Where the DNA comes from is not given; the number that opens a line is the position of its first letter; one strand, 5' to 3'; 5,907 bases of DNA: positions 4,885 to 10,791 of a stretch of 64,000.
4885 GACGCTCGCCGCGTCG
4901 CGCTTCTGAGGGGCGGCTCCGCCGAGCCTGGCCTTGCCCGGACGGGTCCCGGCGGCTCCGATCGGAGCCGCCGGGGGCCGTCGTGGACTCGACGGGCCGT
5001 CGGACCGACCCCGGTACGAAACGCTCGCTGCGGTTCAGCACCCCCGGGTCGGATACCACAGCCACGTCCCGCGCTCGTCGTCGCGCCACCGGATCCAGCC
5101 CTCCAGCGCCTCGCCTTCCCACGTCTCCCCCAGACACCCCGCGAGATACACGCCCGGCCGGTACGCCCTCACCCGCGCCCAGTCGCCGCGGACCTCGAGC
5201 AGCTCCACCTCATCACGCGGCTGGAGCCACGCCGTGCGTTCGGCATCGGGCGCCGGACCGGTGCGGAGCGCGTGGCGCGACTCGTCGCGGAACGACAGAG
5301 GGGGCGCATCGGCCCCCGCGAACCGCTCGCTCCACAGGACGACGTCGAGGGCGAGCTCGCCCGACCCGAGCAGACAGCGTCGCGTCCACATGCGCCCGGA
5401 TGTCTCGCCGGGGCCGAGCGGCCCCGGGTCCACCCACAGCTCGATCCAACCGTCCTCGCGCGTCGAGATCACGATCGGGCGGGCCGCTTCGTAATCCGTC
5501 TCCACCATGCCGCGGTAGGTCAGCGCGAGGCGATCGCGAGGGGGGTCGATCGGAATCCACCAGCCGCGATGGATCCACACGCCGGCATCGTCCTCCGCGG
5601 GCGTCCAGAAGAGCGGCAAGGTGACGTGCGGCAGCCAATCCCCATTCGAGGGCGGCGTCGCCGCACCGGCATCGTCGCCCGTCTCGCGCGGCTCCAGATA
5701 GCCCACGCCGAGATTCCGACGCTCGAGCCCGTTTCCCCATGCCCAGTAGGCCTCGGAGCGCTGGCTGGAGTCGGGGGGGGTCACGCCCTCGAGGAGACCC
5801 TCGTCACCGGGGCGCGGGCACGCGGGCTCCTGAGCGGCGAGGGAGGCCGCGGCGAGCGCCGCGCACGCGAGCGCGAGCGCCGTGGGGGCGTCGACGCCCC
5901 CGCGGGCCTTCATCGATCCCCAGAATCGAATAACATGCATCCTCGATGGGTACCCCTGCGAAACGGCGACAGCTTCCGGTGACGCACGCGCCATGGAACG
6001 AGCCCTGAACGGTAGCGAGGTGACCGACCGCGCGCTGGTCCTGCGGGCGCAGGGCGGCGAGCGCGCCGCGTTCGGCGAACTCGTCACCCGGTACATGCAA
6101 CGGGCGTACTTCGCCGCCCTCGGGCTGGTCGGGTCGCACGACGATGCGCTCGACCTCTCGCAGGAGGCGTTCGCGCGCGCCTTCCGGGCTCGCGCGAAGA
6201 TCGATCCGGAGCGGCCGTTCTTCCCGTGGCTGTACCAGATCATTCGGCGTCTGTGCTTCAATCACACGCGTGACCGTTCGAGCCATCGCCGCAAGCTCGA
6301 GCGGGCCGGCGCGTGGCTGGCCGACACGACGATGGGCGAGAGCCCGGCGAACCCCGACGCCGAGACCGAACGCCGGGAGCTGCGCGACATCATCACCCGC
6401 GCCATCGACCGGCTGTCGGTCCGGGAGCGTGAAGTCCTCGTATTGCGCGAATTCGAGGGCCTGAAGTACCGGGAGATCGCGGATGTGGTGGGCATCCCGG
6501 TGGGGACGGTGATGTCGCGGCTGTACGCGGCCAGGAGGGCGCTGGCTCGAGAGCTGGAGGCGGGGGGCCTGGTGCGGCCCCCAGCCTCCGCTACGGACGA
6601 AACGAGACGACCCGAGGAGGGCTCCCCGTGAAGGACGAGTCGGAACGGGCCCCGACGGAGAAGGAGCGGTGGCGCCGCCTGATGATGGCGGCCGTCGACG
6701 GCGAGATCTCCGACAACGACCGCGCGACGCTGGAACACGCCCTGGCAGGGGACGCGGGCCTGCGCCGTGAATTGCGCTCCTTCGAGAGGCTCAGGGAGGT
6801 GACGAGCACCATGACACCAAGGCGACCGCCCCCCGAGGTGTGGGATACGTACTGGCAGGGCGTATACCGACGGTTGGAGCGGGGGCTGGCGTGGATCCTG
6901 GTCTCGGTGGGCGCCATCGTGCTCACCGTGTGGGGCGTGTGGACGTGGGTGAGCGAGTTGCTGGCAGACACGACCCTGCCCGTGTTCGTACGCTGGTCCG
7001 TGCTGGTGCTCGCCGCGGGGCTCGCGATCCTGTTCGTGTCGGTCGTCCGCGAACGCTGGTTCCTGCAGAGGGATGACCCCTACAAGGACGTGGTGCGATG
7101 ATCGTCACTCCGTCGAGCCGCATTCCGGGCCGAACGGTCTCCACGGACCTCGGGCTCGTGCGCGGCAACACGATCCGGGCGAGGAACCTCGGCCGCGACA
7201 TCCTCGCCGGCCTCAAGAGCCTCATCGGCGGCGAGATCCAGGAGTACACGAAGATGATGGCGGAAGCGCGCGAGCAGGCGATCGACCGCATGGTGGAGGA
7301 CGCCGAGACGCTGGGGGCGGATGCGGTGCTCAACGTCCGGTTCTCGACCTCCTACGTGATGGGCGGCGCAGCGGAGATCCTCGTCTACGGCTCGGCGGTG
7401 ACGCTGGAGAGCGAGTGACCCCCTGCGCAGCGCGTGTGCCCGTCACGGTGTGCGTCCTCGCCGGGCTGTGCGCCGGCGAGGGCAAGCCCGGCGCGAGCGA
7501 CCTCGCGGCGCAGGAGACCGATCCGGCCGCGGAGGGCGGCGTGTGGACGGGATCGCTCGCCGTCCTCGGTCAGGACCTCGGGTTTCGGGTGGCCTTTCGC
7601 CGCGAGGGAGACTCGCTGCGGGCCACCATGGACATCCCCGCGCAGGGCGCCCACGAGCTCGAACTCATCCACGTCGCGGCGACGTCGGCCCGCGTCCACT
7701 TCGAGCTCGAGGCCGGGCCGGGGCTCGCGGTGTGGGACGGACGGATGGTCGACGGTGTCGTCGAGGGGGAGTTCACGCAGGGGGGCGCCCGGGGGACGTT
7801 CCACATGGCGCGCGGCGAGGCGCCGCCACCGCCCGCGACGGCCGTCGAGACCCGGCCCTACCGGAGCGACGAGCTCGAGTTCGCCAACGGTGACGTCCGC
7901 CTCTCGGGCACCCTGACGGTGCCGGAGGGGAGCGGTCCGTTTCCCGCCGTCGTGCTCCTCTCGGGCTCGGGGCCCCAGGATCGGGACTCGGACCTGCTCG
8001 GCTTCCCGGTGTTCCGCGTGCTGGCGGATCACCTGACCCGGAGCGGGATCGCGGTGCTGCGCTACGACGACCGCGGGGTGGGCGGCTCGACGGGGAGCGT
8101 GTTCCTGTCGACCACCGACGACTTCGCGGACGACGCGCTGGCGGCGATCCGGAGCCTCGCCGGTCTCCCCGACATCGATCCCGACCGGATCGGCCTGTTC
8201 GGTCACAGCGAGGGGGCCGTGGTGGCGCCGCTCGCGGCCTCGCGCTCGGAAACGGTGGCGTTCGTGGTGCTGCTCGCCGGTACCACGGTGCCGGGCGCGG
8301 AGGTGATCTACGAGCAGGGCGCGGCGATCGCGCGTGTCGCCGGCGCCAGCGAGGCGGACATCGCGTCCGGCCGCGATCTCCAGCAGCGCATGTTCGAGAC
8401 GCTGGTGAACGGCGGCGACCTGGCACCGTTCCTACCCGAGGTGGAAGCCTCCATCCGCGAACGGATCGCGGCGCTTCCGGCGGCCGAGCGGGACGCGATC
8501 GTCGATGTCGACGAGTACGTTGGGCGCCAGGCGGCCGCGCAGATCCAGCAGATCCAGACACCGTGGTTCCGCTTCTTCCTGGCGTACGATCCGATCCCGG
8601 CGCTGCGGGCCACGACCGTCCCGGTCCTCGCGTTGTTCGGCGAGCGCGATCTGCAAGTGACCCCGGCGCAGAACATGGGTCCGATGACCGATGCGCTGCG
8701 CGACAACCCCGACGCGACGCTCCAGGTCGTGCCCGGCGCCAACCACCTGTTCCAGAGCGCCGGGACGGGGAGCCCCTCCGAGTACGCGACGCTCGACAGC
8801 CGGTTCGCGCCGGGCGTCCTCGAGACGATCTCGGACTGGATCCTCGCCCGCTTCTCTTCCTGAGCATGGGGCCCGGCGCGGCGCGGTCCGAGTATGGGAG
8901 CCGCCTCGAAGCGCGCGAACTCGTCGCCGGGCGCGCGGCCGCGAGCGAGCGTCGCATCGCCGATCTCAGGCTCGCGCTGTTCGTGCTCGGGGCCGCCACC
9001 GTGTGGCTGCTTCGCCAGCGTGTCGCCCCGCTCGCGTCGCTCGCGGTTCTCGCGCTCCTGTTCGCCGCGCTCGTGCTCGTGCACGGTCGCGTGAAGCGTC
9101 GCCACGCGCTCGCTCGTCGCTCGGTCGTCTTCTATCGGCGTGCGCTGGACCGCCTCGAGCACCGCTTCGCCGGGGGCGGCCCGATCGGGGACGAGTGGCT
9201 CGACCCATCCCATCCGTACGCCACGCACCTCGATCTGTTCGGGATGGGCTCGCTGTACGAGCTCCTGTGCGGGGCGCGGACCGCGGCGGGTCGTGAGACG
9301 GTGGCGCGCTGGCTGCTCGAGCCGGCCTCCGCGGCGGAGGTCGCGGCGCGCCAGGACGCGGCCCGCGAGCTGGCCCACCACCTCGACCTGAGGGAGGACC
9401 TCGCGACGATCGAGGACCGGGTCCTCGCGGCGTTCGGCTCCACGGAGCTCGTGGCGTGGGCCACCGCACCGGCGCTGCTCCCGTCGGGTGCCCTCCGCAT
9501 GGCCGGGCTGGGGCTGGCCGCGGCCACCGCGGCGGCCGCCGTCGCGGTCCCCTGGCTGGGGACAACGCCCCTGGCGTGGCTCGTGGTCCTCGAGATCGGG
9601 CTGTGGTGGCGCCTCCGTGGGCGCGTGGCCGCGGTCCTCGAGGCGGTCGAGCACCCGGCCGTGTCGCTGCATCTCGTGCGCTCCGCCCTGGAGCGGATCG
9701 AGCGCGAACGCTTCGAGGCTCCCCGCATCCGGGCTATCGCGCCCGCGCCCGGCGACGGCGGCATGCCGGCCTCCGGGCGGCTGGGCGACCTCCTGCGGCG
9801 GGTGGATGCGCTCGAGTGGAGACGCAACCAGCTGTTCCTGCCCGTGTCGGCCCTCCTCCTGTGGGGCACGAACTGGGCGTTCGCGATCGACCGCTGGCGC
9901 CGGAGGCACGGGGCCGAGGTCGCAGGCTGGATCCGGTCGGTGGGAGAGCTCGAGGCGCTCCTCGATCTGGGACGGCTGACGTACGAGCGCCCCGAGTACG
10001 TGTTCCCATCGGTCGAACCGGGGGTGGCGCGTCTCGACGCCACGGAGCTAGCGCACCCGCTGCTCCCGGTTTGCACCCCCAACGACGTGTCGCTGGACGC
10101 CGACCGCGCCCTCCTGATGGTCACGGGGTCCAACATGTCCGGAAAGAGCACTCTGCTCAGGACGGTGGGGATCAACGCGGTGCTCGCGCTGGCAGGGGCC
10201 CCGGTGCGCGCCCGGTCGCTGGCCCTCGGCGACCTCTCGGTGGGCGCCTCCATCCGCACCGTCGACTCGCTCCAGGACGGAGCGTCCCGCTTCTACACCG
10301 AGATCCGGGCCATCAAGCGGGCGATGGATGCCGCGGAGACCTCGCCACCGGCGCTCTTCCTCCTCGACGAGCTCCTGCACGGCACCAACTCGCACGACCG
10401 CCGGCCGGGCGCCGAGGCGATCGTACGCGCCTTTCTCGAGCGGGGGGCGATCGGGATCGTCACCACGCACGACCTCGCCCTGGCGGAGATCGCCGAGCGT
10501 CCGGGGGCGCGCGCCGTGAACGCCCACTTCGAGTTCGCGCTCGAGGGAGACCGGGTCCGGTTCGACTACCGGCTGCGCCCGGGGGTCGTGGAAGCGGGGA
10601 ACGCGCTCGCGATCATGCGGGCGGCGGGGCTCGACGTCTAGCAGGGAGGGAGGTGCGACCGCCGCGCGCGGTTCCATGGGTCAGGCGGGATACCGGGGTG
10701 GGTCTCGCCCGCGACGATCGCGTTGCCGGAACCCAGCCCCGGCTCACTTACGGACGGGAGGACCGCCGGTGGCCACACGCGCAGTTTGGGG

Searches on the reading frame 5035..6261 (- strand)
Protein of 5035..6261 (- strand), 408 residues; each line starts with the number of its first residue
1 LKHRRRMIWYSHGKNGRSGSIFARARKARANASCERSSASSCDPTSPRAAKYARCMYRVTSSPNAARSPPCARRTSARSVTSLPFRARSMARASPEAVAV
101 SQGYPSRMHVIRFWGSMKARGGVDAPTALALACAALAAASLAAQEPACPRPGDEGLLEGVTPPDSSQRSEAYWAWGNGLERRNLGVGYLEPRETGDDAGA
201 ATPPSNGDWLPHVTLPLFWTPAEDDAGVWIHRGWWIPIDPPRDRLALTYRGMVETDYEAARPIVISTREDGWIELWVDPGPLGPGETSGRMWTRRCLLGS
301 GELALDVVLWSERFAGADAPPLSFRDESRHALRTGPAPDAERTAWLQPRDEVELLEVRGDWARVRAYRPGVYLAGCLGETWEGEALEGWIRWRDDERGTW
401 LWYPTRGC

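Call 33: search_protein_families(library=pfam, proteins=[window:5035-6261:-], max_evalue=0.0001)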
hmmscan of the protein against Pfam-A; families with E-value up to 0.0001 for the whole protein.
window:5035-6261:- (408 aa): 1 family
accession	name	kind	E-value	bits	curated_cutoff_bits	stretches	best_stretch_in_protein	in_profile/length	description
PF08239.17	SH3_3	-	2.2e-05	25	27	1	332-367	5-41/54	Bacterial SH3 domain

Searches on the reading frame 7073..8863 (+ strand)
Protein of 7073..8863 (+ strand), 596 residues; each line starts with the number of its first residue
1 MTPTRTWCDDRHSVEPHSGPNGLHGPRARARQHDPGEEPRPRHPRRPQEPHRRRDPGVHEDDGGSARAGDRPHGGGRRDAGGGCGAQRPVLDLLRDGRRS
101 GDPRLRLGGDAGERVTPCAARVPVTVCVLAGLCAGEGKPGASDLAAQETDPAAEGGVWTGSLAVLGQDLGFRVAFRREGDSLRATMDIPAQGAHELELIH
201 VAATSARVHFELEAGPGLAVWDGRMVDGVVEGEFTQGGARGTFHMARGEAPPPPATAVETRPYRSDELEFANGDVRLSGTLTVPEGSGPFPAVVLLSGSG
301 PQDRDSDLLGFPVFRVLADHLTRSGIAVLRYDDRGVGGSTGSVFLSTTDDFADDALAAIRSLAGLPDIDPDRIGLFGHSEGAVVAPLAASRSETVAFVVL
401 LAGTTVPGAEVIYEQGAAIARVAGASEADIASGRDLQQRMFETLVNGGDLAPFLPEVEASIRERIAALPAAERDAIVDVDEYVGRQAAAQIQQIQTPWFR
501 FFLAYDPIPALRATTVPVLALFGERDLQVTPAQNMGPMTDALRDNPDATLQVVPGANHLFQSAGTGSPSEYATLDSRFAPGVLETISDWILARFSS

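Call 34: search_protein_families(library=pfam, proteins=[window:7073-8863:+], max_evalue=0.0001)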
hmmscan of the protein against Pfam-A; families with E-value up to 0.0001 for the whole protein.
window:7073-8863:+ (596 aa): 7 families
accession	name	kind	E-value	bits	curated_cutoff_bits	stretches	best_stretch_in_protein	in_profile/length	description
PF12146.15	Hydrolase_4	-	6.6e-12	45.7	27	1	316-411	22-117/239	Serine aminopeptidase, S33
PF02129.25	Peptidase_S15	-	1.4e-09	38.5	23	1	275-428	3-153/262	X-Pro dipeptidyl-peptidase (S15 family)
PF00561.26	Abhydrolase_1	-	2.5e-09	37.6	25.8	1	310-561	12-241/245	alpha/beta hydrolase fold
PF00326.27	Peptidase_S9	-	9.3e-08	32.2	22.6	0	500-573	130-201/213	Prolyl oligopeptidase family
PF06500.17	FrsA-like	-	2e-07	30.6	22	1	257-401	160-296/414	Esterase FrsA-like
PF01738.24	DLH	-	1.1e-06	28.9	21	0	348-440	74-165/217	Dienelactone hydrolase family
PF08840.17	BAAT_C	-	3.3e-05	24.5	20.9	0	358-448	9-101/210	BAAT / Acyl-CoA thioester hydrolase C terminal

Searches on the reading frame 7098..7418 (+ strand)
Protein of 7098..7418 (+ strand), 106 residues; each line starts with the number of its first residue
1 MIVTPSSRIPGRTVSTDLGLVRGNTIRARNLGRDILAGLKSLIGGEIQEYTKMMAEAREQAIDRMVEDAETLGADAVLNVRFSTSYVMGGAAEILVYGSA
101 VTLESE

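Call 33: search_protein_families(library=pfam, proteins=[window:7098-7418:+], max_evalue=0.0001)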
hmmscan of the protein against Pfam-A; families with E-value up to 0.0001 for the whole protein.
window:7098-7418:+ (106 aa): 1 family
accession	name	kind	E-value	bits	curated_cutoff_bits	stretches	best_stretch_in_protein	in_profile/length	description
PF01906.23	YbjQ_1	-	2.8e-36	124.7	23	1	1-102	1-102/103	Putative heavy-metal-binding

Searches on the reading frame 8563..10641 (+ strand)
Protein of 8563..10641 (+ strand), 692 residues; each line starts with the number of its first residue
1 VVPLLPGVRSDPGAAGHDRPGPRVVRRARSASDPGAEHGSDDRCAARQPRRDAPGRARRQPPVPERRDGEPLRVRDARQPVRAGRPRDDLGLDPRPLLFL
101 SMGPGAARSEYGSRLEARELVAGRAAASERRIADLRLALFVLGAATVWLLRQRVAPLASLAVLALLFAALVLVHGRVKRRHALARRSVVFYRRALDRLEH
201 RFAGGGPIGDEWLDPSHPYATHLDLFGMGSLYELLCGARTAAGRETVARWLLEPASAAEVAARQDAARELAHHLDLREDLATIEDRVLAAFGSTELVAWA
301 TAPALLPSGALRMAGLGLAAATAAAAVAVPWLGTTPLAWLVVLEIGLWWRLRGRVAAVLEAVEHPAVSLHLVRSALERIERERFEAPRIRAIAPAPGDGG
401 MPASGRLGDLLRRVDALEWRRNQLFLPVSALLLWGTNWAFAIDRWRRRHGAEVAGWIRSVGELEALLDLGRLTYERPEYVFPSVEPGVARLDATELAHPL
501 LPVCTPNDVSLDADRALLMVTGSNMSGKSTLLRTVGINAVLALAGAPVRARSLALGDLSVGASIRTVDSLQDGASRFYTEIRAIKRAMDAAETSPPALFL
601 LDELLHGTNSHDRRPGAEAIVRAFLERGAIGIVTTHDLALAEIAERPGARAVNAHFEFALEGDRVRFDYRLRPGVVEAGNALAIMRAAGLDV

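Call 33: search_protein_families(library=pfam, proteins=[window:8563-10641:+], max_evalue=0.0001)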
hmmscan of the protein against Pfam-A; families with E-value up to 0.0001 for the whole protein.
window:8563-10641:+ (692 aa): 2 families
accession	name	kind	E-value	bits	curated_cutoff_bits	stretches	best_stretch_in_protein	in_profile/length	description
PF00488.27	MutS_V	-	3e-20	73.4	30.2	1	519-690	2-172/188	MutS domain V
PF05192.23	MutS_III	-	4.8e-05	24.2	34.1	1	228-284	18-79/194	MutS domain III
